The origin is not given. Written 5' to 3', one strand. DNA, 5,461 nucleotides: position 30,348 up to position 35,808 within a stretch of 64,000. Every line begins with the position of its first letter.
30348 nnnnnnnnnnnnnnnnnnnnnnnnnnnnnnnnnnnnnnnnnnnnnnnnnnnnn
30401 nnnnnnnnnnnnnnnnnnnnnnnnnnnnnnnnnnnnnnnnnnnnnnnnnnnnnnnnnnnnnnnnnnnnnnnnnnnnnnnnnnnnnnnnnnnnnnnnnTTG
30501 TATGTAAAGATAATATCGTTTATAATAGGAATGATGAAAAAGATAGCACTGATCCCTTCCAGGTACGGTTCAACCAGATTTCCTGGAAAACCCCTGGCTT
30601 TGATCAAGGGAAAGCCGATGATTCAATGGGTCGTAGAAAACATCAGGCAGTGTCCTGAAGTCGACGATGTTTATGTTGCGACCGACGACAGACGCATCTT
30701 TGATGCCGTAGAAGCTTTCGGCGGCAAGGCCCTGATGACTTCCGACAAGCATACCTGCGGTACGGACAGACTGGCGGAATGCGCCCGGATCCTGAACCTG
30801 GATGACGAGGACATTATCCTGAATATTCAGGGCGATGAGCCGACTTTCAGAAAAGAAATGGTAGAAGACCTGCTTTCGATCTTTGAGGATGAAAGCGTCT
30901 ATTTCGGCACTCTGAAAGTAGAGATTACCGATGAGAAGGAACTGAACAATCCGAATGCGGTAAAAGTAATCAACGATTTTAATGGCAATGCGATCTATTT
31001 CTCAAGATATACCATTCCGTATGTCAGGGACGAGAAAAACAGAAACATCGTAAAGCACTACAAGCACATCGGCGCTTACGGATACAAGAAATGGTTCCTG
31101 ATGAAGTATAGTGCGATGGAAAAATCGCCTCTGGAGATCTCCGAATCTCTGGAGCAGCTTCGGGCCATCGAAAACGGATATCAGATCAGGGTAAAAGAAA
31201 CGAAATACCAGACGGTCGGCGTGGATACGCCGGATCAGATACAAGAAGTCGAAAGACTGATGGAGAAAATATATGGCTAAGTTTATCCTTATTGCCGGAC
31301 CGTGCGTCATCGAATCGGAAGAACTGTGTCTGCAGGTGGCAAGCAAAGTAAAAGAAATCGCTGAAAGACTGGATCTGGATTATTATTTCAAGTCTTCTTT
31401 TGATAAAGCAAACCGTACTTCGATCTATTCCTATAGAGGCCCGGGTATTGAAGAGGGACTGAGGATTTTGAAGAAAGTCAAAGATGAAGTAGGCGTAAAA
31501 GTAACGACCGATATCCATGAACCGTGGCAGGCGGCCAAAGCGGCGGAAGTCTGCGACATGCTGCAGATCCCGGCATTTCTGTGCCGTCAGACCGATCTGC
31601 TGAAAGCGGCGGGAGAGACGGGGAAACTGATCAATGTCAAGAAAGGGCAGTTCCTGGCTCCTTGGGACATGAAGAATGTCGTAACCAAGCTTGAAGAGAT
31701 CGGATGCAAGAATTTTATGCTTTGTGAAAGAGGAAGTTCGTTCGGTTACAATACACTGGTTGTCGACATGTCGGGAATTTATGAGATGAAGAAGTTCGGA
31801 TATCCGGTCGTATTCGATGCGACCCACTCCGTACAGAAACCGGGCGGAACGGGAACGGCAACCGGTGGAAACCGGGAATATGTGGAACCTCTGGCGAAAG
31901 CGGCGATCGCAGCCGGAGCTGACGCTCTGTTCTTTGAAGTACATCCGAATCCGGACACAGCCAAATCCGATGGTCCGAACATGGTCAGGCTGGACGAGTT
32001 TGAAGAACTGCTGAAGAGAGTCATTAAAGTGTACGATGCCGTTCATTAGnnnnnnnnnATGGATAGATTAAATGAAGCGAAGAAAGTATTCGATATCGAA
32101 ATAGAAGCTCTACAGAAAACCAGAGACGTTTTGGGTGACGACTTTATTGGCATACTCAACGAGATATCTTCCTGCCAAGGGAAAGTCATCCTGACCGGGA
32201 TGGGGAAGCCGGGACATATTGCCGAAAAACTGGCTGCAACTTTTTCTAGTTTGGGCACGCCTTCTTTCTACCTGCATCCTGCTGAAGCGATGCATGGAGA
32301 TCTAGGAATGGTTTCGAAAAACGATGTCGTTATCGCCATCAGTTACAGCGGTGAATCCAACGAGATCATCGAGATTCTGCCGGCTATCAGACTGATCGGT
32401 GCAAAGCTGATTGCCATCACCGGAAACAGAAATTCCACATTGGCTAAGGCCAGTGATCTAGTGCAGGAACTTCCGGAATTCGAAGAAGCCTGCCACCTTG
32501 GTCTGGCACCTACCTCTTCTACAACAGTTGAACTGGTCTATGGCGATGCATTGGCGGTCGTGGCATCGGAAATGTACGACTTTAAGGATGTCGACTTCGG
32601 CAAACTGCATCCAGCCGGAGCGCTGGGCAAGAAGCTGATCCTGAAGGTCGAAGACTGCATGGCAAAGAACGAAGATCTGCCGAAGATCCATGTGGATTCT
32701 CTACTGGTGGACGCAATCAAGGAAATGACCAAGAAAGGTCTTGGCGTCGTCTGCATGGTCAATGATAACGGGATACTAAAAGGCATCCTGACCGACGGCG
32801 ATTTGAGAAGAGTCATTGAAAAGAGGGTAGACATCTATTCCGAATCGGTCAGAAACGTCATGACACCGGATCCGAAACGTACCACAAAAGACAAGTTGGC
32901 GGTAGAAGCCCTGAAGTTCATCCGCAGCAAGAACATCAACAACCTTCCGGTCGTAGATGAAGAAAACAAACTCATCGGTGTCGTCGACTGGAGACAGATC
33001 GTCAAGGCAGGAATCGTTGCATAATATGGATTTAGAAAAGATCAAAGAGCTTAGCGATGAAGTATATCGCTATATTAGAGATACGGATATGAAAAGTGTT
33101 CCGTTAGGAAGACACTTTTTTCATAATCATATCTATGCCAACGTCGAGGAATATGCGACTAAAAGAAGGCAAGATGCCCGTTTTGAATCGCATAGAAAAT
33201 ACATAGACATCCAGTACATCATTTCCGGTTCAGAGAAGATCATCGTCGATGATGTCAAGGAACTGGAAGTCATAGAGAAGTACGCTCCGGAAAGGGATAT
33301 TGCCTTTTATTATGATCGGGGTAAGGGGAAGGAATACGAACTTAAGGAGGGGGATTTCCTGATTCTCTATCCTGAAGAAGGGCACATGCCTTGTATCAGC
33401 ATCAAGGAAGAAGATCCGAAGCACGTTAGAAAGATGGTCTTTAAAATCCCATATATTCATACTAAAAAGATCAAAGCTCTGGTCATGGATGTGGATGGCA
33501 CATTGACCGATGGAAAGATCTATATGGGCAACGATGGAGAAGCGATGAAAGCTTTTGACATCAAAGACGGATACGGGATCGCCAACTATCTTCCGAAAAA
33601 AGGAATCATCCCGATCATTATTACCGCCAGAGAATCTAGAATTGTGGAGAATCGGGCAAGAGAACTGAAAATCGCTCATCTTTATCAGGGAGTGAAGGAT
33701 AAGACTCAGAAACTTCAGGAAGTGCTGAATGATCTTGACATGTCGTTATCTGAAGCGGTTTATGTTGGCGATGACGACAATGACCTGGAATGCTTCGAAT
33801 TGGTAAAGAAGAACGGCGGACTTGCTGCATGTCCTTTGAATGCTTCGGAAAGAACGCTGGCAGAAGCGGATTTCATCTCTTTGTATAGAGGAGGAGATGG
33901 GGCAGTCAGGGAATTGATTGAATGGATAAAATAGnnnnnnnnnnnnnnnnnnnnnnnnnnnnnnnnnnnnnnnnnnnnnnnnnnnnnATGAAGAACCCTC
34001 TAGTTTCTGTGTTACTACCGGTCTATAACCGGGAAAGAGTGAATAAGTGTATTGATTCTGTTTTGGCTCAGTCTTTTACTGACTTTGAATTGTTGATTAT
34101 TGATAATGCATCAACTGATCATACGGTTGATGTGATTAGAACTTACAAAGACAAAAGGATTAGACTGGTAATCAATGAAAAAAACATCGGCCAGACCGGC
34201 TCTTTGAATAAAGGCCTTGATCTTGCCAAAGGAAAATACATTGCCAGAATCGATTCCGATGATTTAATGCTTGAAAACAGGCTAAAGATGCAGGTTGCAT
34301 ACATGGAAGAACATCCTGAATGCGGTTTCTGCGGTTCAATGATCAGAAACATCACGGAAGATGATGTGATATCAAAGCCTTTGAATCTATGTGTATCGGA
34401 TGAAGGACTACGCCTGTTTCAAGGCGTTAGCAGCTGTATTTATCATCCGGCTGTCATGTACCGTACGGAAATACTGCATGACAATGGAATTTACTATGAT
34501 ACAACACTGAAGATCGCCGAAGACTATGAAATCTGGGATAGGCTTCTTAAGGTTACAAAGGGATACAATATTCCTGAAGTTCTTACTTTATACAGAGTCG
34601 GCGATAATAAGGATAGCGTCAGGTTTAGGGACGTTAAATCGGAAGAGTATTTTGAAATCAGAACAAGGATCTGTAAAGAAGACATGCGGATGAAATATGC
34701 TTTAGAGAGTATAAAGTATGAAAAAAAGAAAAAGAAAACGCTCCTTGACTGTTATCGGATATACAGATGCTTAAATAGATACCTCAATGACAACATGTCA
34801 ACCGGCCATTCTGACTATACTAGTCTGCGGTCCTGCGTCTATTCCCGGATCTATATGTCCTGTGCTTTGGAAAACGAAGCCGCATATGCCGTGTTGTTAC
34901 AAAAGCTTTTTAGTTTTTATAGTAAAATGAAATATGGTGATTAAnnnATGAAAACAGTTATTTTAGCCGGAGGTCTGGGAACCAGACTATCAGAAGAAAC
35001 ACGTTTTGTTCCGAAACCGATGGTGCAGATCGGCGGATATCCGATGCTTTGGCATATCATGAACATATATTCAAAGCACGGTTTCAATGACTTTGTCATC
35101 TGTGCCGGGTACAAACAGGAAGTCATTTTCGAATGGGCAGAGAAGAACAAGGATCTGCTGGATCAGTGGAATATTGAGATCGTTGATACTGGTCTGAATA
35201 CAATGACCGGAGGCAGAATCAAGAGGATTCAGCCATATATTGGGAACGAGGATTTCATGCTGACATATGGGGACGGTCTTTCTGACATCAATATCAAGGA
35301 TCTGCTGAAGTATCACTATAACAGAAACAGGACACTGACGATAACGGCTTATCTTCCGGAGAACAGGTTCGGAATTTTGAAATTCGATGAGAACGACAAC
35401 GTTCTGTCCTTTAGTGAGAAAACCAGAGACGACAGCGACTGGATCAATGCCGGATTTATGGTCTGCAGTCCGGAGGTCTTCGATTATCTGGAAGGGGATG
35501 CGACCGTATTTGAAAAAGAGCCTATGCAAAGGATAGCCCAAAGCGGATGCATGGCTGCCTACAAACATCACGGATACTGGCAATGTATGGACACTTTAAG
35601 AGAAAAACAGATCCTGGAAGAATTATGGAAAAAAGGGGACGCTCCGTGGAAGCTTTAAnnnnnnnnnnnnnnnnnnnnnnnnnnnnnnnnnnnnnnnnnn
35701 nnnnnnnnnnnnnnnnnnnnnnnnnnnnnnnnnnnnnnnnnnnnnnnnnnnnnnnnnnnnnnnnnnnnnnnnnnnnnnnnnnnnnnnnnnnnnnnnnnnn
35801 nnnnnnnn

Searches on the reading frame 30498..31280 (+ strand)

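Call 6: search_protein_families(library=pfam, proteins=[window:30498-31280:+], max_evalue=0.01)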
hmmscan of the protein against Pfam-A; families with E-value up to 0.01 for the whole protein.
window:30498-31280:+ (260 aa): 2 families
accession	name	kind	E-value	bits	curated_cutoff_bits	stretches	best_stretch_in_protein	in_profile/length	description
PF02348.25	CTP_transf_3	-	6.5e-58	196.5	22.6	1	16-230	1-217/217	Cytidylyltransferase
PF12804.13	NTP_transf_3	-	3.7e-09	37.4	27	1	22-131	11-113/160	MobA-like NTP transferase domain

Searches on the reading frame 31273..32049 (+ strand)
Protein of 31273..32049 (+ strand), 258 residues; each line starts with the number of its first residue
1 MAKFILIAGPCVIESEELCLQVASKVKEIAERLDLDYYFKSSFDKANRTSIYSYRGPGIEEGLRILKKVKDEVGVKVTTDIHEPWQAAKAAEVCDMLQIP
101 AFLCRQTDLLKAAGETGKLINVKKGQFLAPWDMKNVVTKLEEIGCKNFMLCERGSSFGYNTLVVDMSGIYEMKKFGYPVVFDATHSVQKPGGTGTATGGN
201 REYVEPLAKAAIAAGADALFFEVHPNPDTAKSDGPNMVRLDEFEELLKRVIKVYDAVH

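Call 6: search_protein_families(library=pfam, proteins=[window:31273-32049:+], max_evalue=0.01)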
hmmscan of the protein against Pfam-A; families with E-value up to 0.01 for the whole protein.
window:31273-32049:+ (258 aa): 1 family
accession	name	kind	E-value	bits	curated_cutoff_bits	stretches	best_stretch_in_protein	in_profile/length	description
PF00793.26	DAHP_synth_1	-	2.5e-78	263.1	25.5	1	3-253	17-264/270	DAHP synthetase I family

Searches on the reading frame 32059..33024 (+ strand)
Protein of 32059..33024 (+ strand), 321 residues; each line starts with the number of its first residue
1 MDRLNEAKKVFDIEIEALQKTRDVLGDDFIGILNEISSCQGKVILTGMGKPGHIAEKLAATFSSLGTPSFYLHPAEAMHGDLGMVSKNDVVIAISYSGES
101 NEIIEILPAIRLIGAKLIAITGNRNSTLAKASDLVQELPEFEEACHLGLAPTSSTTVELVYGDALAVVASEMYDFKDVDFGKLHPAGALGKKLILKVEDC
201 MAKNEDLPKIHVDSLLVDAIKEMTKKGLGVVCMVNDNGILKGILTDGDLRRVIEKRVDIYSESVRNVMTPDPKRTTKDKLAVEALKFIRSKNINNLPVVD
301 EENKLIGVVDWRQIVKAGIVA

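Call 6: search_protein_families(library=pfam, proteins=[window:32059-33024:+], max_evalue=0.01)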
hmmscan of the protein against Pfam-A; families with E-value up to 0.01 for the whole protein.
window:32059-33024:+ (321 aa): 3 families
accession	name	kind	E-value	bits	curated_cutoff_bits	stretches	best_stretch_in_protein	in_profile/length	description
PF01380.27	SIS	-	2e-28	99.3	25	1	38-167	3-130/131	SIS domain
PF00571.33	CBS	-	1.4e-19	70.5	24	2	264-317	1-54/57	CBS domain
PF13580.11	SIS_2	-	0.00018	22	27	1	85-122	101-138/138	SIS domain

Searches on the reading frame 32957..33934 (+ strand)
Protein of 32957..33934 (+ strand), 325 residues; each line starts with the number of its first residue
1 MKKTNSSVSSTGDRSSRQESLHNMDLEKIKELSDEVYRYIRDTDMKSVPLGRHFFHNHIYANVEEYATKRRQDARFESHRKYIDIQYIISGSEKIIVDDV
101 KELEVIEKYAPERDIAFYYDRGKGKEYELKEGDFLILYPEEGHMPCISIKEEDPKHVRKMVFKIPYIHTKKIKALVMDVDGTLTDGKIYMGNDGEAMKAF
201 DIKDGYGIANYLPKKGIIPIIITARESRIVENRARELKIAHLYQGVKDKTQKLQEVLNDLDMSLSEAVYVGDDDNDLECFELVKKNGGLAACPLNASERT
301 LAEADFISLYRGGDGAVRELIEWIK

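Call 6: search_protein_families(library=pfam, proteins=[window:32957-33934:+], max_evalue=0.01)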
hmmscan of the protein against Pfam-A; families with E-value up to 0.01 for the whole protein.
window:32957-33934:+ (325 aa): 5 families
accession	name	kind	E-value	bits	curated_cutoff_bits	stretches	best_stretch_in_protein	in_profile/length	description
PF04074.18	DUF386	-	5.8e-37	127.4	26.5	1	22-164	7-144/145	YhcH/YjgK/YiaL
PF08282.18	Hydrolase_3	-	2.3e-07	31.3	20.9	1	247-316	186-251/255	haloacid dehalogenase-like hydrolase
PF00702.32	Hydrolase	-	2.2e-06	28.6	26.4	0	210-278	108-185/191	haloacid dehalogenase-like hydrolase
PF12710.13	HAD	-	0.00077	20.4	27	0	220-281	105-189/189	haloacid dehalogenase-like hydrolase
PF13419.12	HAD_2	-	0.0013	19.3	23.8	1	211-279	90-167/178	Haloacid dehalogenase-like hydrolase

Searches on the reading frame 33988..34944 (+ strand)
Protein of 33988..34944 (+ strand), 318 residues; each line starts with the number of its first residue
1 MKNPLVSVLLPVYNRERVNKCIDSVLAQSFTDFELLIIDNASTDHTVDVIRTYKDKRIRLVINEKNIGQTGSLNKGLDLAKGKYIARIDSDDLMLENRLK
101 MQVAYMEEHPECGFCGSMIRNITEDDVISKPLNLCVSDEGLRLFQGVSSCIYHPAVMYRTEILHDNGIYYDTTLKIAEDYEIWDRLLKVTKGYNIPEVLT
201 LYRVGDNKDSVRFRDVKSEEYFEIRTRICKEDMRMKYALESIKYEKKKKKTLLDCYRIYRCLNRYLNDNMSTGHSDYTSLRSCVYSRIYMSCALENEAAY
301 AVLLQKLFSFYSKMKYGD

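Call 6: search_protein_families(library=pfam, proteins=[window:33988-34944:+], max_evalue=0.01)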
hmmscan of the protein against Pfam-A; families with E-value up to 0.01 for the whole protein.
window:33988-34944:+ (318 aa): 3 families
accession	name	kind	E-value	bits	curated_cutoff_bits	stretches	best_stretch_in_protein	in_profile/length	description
PF00535.33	Glycos_transf_2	-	2e-33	116.1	23.3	1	7-165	1-166/168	Glycosyl transferase family 2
PF10111.15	Glyco_tranf_2_2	-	2.5e-12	47.3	27.3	1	7-203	1-216/276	Glycosyltransferase like family 2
PF13641.12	Glyco_tranf_2_3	-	1e-11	45.7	27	1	6-118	3-122/230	Glycosyltransferase like family 2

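Call 46: search_protein_families(library=ncbifam, proteins=[window:33988-34944:+], max_evalue=0.00001)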
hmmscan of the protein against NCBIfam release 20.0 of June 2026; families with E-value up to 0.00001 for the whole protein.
window:33988-34944:+ (318 aa): 19 families
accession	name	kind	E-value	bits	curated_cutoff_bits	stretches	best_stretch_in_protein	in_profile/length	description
NF053739.1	GlytfEpsEBac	equivalog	6e-35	120.5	450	1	4-242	1-238/265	glycosyltransferase EpsE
NF047683.1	TeichurnBiosyTuaG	equivalog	1.8e-28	99.9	400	1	2-211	4-212/252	teichuronic acid biosynthesis protein TuaG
NF007482.0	PRK10073.1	equivalog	1.6e-20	73.4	423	1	3-97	5-101/334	glycosyltransferase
NF007453.0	PRK10018.1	equivalog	2.8e-20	73.1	382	1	2-224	4-228/280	colanic acid biosynthesis glycosyltransferase WcaA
TIGR04017.1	WcaA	equivalog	1.8e-19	70.4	495.75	1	2-222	3-225/279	colanic acid biosynthesis glycosyltransferase WcaA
NF050050.1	ProtGlycPglI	equivalog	5.3e-19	68.7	500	1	4-112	2-114/306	GalNAc(5)-diNAcBac-PP-undecaprenol beta-1,3-glucosyltransferase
TIGR03937.1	PgaC_IcaA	equivalog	2.4e-18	66.3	422.3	1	3-113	44-157/407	poly-beta-1,6-N-acetyl-D-glucosamine synthase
TIGR03111.1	glyc2_xrt_Gpos1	hypoth_equivalog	9.2e-15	54.4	363.95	1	2-114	47-164/439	TIGR03111 family XrtG-associated glycosyltransferase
NF038302.1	EPS_HpsE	equivalog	2.3e-13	49.8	300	1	7-122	4-127/307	hormogonium polysaccharide biosynthesis glycosyltransferase HpsE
NF041875.1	EPS_EpsD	equivalog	1.8e-12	47.3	370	1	6-117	1-115/325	exopolysaccharide biosynthesis glycosyltransferase EpsD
NF041394.1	GtaseAglG_Halo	equivalog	3.3e-11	43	440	1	6-121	3-122/304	glucosyl-dolichyl phosphate glucuronosyltransferase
TIGR03965.1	mycofact_glyco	equivalog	1.9e-10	40.2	280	1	4-122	74-194/467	mycofactocin biosynthesis glycosyltransferase MftF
NF038299.1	EPS_HpsN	equivalog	1.2e-08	34.3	425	1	4-115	1-115/317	hormogonium polysaccharide biosynthesis glycosyltransferase HpsN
TIGR04283.1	glyco_like_mftF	equivalog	1.7e-08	34.4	182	1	6-192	1-175/221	TIGR04283 family arsenosugar biosynthesis glycosyltransferase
NF047588.1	GlcsyltransPgfSStrep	equivalog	3.8e-08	32.9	500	1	6-91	3-95/308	glycosyltransferase PgfS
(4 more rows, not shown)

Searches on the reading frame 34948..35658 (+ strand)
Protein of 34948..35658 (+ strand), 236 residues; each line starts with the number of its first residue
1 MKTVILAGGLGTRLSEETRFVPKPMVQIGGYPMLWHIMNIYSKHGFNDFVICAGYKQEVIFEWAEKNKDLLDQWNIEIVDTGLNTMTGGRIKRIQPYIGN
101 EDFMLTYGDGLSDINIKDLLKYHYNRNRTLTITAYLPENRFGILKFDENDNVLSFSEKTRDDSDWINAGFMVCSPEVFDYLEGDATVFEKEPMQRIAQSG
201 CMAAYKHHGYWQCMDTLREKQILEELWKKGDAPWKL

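Call 7: search_protein_families(library=pfam, proteins=[window:34948-35658:+], max_evalue=0.001)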
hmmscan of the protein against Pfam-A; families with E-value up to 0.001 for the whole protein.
window:34948-35658:+ (236 aa): 2 families
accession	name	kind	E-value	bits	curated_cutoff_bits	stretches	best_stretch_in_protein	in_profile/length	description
PF00483.29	NTP_transferase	-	1.7e-22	80.6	21.2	1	2-194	1-207/245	Nucleotidyl transferase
PF12804.13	NTP_transf_3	-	2.6e-08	34.7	27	1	4-57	2-50/160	MobA-like NTP transferase domain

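Call 46: search_protein_families(library=ncbifam, proteins=[window:34948-35658:+], max_evalue=0.00001)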
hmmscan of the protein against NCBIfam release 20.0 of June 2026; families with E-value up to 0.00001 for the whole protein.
window:34948-35658:+ (236 aa): 22 families
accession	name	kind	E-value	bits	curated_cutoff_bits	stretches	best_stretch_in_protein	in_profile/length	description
TIGR02623.1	G1P_cyt_trans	equivalog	1.9e-91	306.1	300.25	2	71-236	90-254/255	glucose-1-phosphate cytidylyltransferase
NF052502.1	man1P_GTase_Rv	exception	2.9e-27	95.4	440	1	2-216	2-219/352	mannose-1-phosphate guanylyltransferase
TIGR03992.1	Arch_glmU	subfamily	8.3e-25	87.5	292.1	1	1-183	1-178/393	bifunctional sugar-1-phosphate nucleotidylyltransferase/acetyltransferase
NF049965.1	GlMnHpPGnyltfHddC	equivalog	5.2e-23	81.8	300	1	1-184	1-178/221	D-glycero-D-manno-heptose 1-phosphate guanosyltransferase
NF041313.1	UDPGP_AglF_Halo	equivalog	1.5e-18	67.1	400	1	1-179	1-180/234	UTP--glucose-1-phosphate uridylyltransferase AglF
NF045761.1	NAMPUrTaseMurU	equivalog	4.7e-18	65.9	250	1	1-220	1-220/226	N-acetylmuramate alpha-1-phosphate uridylyltransferase MurU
NF041173.1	Sug_nt_acttase_Thmprot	equivalog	7.1e-17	61.4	600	1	1-182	1-177/405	bifunctional sugar-1-phosphate nucleotidylyltransferase/acetyltransferase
TIGR02091.1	glgC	equivalog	8.1e-14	51.4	424.9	1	3-217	3-249/364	glucose-1-phosphate adenylyltransferase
TIGR01208.1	rmlA_long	equivalog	1.5e-12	47.1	320.25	1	2-182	1-183/353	glucose-1-phosphate thymidylyltransferase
NF003670.0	PRK05293.1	equivalog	5.2e-12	45.4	470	1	3-218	7-249/382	glucose-1-phosphate adenylyltransferase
TIGR01207.1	rmlA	equivalog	4.2e-10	39.2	360.65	1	2-179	1-181/286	glucose-1-phosphate thymidylyltransferase RfbA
TIGR01173.1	glmU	equivalog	6.6e-10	38.4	366.85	1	1-159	1-153/452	bifunctional UDP-N-acetylglucosamine diphosphorylase/glucosamine-1-phosphate N-acetyltransferase GlmU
NF041135.1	IPPtranDIPPsyn_Thcocales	equivalog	1e-09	37.9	580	1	1-64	1-61/419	bifunctional L-myo-inositol-1-phosphate cytidylyltransferase/CDP-L-myo-inositol myo-inositolphosphotransferase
NF012024.0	PRK15480.1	equivalog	4e-09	36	588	1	2-168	5-174/292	glucose-1-phosphate thymidylyltransferase RfbA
NF001947.0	PRK00725.1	subfamily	1.8e-08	33.6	470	1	3-163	19-197/426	glucose-1-phosphate adenylyltransferase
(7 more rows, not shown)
